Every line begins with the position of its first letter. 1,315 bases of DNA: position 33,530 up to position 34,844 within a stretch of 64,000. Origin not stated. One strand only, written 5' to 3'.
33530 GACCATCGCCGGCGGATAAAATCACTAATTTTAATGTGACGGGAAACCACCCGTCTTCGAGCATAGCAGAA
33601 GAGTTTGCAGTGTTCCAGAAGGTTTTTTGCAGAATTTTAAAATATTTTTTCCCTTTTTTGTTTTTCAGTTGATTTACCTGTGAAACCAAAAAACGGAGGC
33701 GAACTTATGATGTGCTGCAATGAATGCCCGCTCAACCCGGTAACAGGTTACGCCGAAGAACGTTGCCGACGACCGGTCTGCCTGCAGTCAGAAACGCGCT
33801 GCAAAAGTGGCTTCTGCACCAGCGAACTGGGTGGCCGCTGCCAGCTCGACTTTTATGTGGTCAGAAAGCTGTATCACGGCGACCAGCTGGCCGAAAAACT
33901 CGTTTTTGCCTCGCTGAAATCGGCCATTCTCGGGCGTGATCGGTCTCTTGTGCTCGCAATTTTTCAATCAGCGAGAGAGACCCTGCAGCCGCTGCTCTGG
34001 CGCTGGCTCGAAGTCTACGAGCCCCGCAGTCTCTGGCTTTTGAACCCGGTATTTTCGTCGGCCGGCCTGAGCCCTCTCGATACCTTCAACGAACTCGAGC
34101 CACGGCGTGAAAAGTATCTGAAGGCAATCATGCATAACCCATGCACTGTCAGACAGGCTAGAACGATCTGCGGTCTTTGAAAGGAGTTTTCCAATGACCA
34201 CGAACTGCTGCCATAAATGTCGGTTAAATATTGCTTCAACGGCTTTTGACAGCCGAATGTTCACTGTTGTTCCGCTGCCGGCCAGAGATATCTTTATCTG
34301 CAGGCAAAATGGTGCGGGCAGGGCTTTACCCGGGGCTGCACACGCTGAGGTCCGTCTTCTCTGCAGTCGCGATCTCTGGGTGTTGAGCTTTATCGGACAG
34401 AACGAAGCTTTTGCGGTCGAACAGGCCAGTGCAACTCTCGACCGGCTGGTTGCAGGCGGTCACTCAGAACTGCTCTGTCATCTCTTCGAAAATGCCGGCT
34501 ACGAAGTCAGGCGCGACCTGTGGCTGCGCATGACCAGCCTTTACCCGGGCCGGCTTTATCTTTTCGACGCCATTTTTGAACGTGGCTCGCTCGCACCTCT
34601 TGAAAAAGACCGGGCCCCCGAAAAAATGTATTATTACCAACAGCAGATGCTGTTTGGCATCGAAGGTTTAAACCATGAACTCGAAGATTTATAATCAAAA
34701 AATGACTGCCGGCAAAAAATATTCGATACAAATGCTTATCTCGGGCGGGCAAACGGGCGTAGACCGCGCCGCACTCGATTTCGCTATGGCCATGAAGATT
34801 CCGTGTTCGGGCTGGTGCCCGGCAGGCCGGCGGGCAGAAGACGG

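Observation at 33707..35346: Operon of two paralogous 'CCxxCxLN' proteins plus a SLOG/MoCo-carrier-family protein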

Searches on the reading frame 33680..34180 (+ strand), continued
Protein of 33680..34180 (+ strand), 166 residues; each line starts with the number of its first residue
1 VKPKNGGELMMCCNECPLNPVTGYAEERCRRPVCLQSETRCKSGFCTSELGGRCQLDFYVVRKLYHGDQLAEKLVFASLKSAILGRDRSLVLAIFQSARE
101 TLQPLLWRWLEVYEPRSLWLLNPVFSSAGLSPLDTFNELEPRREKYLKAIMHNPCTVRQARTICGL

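Call 101: search_protein_families(library=pfam, proteins=[L023:7923-12737:-, L031:812-5719:-, L023:5212-6186:-], max_evalue=0.001)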
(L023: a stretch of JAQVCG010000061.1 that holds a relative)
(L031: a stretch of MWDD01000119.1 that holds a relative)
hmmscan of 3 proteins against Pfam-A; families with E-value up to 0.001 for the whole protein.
L023:7923-12737:- (1604 aa): 13 families
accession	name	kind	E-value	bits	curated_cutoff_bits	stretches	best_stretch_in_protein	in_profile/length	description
PF00580.27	UvrD-helicase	-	1.3e-32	114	23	2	1048-1142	3-97/271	UvrD/REP helicase N-terminal domain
PF00270.35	DEAD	-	1.3e-28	100.2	26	1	274-450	2-166/167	DEAD/DEAH box helicase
PF13245.12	AAA_19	-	7.9e-22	78.3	25.1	1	1053-1212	4-134/134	AAA domain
PF00271.37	Helicase_C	-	4.4e-21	75.6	23.5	1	490-593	4-108/110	Helicase conserved C-terminal domain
PF13361.12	UvrD_C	-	5e-15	56.2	25.6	2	1384-1474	245-349/350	UvrD-like helicase C-terminal domain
PF01443.25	Viral_helicase1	-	9.8e-12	45.6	21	1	1387-1472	153-228/228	Viral superfamily 1 RNA helicase core domain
PF04851.21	ResIII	-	2.4e-10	41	22.5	1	273-405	5-139/164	Type III restriction enzyme, res subunit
PF13538.12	UvrD_C_2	-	7.5e-10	39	27.4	1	1424-1470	3-51/52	UvrD-like helicase C-terminal domain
PF02562.22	PhoH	-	2.7e-09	37.3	27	1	1047-1225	6-177/205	PhoH-like protein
PF13401.12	AAA_22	-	3.6e-09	37.5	27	1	1059-1203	5-123/130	AAA domain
PF13604.12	AAA_30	-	6.7e-09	36.2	27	1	1046-1240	2-157/191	AAA domain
PF09848.15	SLFN-g3_helicase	-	2.7e-05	24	24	1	1062-1244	4-168/354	Schlafen group 3, DNA/RNA helicase domain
PF13191.12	AAA_16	-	0.00015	22.7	32.6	1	1060-1197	25-163/167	AAA ATPase domain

L031:812-5719:- (1635 aa): 14 families
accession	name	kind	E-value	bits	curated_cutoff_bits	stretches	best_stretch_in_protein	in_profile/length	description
PF00270.35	DEAD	-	4e-31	108.4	26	2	273-450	1-166/167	DEAD/DEAH box helicase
PF00580.27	UvrD-helicase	-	8.4e-31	108.1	23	2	1048-1139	3-94/271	UvrD/REP helicase N-terminal domain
PF13245.12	AAA_19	-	7.5e-24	84.9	25.1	1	1056-1212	8-134/134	AAA domain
PF00271.37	Helicase_C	-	7e-23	81.4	23.5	1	488-593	2-108/110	Helicase conserved C-terminal domain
PF13361.12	UvrD_C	-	2.6e-19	70.3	25.6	2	1412-1500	259-348/350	UvrD-like helicase C-terminal domain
PF01443.25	Viral_helicase1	-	3.2e-13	50.5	21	1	1383-1499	119-228/228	Viral superfamily 1 RNA helicase core domain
PF13538.12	UvrD_C_2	-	9.8e-12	45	27.4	1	1450-1498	3-52/52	UvrD-like helicase C-terminal domain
PF04851.21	ResIII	-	1.3e-10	41.9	22.5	1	271-405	3-139/164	Type III restriction enzyme, res subunit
PF13401.12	AAA_22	-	1.8e-09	38.4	27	1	1058-1203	4-123/130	AAA domain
PF02562.22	PhoH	-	1.4e-08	34.9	27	1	1047-1228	6-180/205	PhoH-like protein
PF13604.12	AAA_30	-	6.9e-07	29.6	27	1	1046-1242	2-159/191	AAA domain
PF13087.12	AAA_12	-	2.6e-06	27.6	27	0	1444-1501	138-194/195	AAA domain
PF09848.15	SLFN-g3_helicase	-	3.5e-06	27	24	1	1062-1297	4-216/354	Schlafen group 3, DNA/RNA helicase domain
PF13191.12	AAA_16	-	0.00026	21.9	32.6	1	1054-1198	19-164/167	AAA ATPase domain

L023:5212-6186:- (324 aa): 0 families

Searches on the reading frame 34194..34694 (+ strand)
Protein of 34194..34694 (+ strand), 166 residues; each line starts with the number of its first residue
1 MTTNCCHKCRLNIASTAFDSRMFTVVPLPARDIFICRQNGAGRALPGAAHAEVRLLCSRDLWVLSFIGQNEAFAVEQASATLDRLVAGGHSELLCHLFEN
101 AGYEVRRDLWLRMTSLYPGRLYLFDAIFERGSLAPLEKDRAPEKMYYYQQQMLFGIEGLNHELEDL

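Call 3: search_protein_families(library=pfam, proteins=[window:34194-34694:+], max_evalue=0.1)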
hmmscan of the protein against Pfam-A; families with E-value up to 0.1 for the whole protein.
window:34194-34694:+ (166 aa): 0 families

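Call 4: search_protein_families(library=ncbifam, proteins=[window:34194-34694:+], max_evalue=0.1)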
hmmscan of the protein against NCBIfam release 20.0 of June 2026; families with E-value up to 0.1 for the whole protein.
window:34194-34694:+ (166 aa): 0 families

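Call 6: search_protein_families(library=padloc, proteins=[window:34194-34694:+], max_evalue=0.1)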
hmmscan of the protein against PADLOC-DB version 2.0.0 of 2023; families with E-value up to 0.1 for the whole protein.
window:34194-34694:+ (166 aa): 0 families

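Call 11: find_homologous_proteins(query=window:34194-34694:+, max_evalue=0.01)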
Query window:34194-34694:+ (166 aa): 42 proteins with E <= 0.01 among 132 candidates.
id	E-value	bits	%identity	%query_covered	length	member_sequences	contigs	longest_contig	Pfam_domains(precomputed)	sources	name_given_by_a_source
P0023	3.4e-108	377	99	100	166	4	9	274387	-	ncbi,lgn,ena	-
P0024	1.6e-97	342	90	100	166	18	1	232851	-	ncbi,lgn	ncbi:hypothetical protein MASR1M12_05180 [Erysipelotrichia bacterium]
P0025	1.2e-94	333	89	100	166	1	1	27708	-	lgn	-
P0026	1.0e-89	317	84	100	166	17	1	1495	-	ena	-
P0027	1.8e-80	287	89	87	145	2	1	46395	-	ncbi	-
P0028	5.5e-77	275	85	87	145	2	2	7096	-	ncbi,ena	-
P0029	2.2e-49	186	55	97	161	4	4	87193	-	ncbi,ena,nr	ncbi:MAG: hypothetical protein A2W80_18800 [Candidatus Riflebacteria bacterium GWC2_50_8]|nr:MAG: hy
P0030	2.2e-49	186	56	96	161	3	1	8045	-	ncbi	-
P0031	1.1e-48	183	60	90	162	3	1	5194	-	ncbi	-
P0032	1.5e-48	183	55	97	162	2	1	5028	-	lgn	-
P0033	1.7e-48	183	57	97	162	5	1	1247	-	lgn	-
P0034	5.9e-47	178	53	97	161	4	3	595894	-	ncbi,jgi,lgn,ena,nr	ncbi:MAG: hypothetical protein CVV41_08060 [Candidatus Riflebacteria bacterium HGW-Riflebacteria-1]|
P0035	2.4e-46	176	52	97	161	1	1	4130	-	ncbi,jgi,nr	ncbi:MAG: hypothetical protein ACD_39C01063G0004 [uncultured bacterium]|nr:MAG: hypothetical protein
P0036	7.2e-46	174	51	97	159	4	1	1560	-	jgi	jgi:hypothetical protein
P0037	2.4e-45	173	52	97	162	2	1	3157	-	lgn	-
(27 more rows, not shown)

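Call 41: search_solved_structures(query=A2, max_evalue=10)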
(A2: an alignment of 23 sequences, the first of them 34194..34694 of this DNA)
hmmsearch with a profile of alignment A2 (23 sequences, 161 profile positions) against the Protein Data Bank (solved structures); distinct sequences matched with E-value up to 10: 0.

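Call 64: predict_structure(alignment_id=A2)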
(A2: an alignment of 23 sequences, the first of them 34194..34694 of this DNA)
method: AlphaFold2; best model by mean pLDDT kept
length: 166 residues; sequences in the alignment: 23
mean_pLDDT: 75.6   pTM: 0.71
mean pLDDT of the five models: 75.6, 72.9, 72.4, 72.3, 70.6
residues with pLDDT >= 90: 58; 70-90: 42; 50-70: 41; < 50: 25
segments of 3 or more residues with pLDDT < 50: 40-51, 157-166
pLDDT, mean of each block of 10 residues (from residue 1): 62 89 91 77 45 73 95 95 91 92 91 88 68 59 59 55 45
secondary structure, 60 per line:
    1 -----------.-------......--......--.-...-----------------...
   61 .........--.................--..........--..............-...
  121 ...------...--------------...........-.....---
elements in order: H20-25 H28-33 H58-69 H72-88 H91-100 H103-116 H118-123 H147-157 H159-163

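Call 68: fold_search(model_id=the predicted structure, library=pdb)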
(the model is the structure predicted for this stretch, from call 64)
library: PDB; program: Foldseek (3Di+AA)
matches with E <= 10: 36; with E <= 0.001: 0
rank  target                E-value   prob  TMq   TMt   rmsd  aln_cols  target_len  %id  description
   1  9fpc                  3.6e+00  0.08  0.19  0.10  10.3       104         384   14  Architectural insights into the corrin and metal binding sites of CobN cobaltochelatase (released 2025-06-25)
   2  9ns5_B                4.9e+00  0.14  0.26  0.16   8.2       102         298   13  Get3(D57N)-Get4/5 Complex (ATP-bound) (released 2025-09-24)
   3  8gab_A                6.6e+00  0.08  0.21  0.28   5.6        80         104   19  Crystal structure of CTLA-4 in complex with a high affinity CTLA-4 binder (released 2024-08-21)
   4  6n3g                  6.6e+00  0.03  0.18  0.09  14.4       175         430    9  Crystal structure of histone lysine methyltransferase SmyD2 in complex with polyethylene glycol (released 2019-11-20)
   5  1a59                  6.6e+00  0.02  0.12  0.06  10.9        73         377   11  COLD-ACTIVE CITRATE SYNTHASE (released 1999-03-30)
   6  8fgw_E                6.9e+00  0.06  0.22  0.09  11.1       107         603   14  Human IFT-A complex structures provide molecular insights into ciliary transport (released 2023-02-22)
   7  3qky                  6.9e+00  0.06  0.25  0.18  10.2       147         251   15  Crystal structure of Rhodothermus marinus BamD (released 2011-04-20)
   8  5ove                  6.9e+00  0.02  0.13  0.06  12.3       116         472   13  Ras guanine nucleotide exchange factor SOS1 (Rem-cdc25) in complex with small molecule inhibitor compound 1 (released 2019-02-06)
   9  5x9h_B                7.3e+00  0.10  0.25  0.11   9.6        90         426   11  Crystal structure of the Mg2+ channel MgtE in complex with ATP (released 2017-08-16)
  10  7lam_A                7.3e+00  0.04  0.19  0.07  16.5       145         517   13  Crystal structure of Campylobacter jejuni Cj0843c lytic transglycosylase in complex with N,N',N''-triacetylchitotriose (released 2021-04-21)
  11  9k7w_E                7.7e+00  0.12  0.23  0.37   5.7        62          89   13  Crystal structure of designed nickel-induced homotrimer C3-Ni1-HH*3-18 (released 2025-10-29)
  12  2yvy                  7.7e+00  0.11  0.28  0.21   7.5        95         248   14  Crystal structure of magnesium transporter MgtE cytosolic domain, Mg2+ bound form (released 2007-09-04)
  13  5f0k_A                7.7e+00  0.10  0.23  0.11   4.9        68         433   18  Structure of VPS35 N terminal region (released 2016-12-07)
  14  6h02_A                7.7e+00  0.10  0.26  0.04   5.0        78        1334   19  Crystal structure of human Mediator subunit MED23 (released 2018-08-29)
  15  6epc_R                8.1e+00  0.08  0.22  0.11   5.8        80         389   18  Ground state 26S proteasome (GS2) (released 2018-02-07)
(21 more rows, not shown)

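Call 90: fold_search(model_id=the predicted structure, library=viral)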
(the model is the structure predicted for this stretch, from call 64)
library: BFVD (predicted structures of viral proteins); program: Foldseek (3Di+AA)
matches with E <= 10: 66; with E <= 0.001: 0
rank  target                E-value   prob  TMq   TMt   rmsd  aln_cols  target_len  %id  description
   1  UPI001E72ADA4         1.7e+00  0.35  0.31  0.10   8.8       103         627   16  (no name look-up for this kind of identifier)
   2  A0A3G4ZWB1            2.1e+00  0.07  0.18  0.15  10.8       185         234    8  Uncharacterized protein (Fragment) [Edafosvirus sp.]
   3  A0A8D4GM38            2.5e+00  0.18  0.30  0.10  10.4       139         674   10  (no name in the UniProt tables at hand)
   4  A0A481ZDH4            2.6e+00  0.08  0.18  0.16  11.2       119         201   13  Ankyrin repeat protein [Pithovirus LCPAC406]
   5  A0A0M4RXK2            2.8e+00  0.18  0.31  0.37   8.0       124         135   11  77 kDa cowpox host-range ankyrin-like protein [Vaccinia virus]
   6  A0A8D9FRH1            2.8e+00  0.13  0.23  0.12  10.1       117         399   15  ATPase [uncultured marine phage]
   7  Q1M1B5                2.9e+00  0.08  0.19  0.12   9.0        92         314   12  VACCL3_215 [Vaccinia virus]
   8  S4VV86                3.0e+00  0.23  0.24  0.11  10.4        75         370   12  Ankyrin repeat domain containing protein [Pandoravirus salinus]
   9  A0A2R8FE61            3.2e+00  0.21  0.33  0.16  11.5       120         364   14  Uncharacterized protein [Cedratvirus Zaza IHUMI]
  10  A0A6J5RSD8            3.7e+00  0.06  0.20  0.15  15.8       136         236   10  Uncharacterized protein (Fragment) [uncultured Caudovirales phage]
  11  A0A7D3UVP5            3.9e+00  0.10  0.29  0.15  13.4       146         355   11  (no name in the UniProt tables at hand)
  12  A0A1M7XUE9            3.9e+00  0.05  0.17  0.14  10.7       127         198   17  Uncharacterized protein (Fragment) [Cedratvirus A11]
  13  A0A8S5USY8            4.3e+00  0.15  0.24  0.11   5.1        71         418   15  Uncharacterized protein [Myoviridae sp. ctijX18]
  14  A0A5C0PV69            4.3e+00  0.12  0.31  0.18   8.3       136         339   18  Uncharacterized protein [Sheeppox virus]
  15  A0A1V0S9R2            4.8e+00  0.13  0.18  0.13   8.1        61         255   15  Ankyrin repeat protein [Catovirus CTV1]
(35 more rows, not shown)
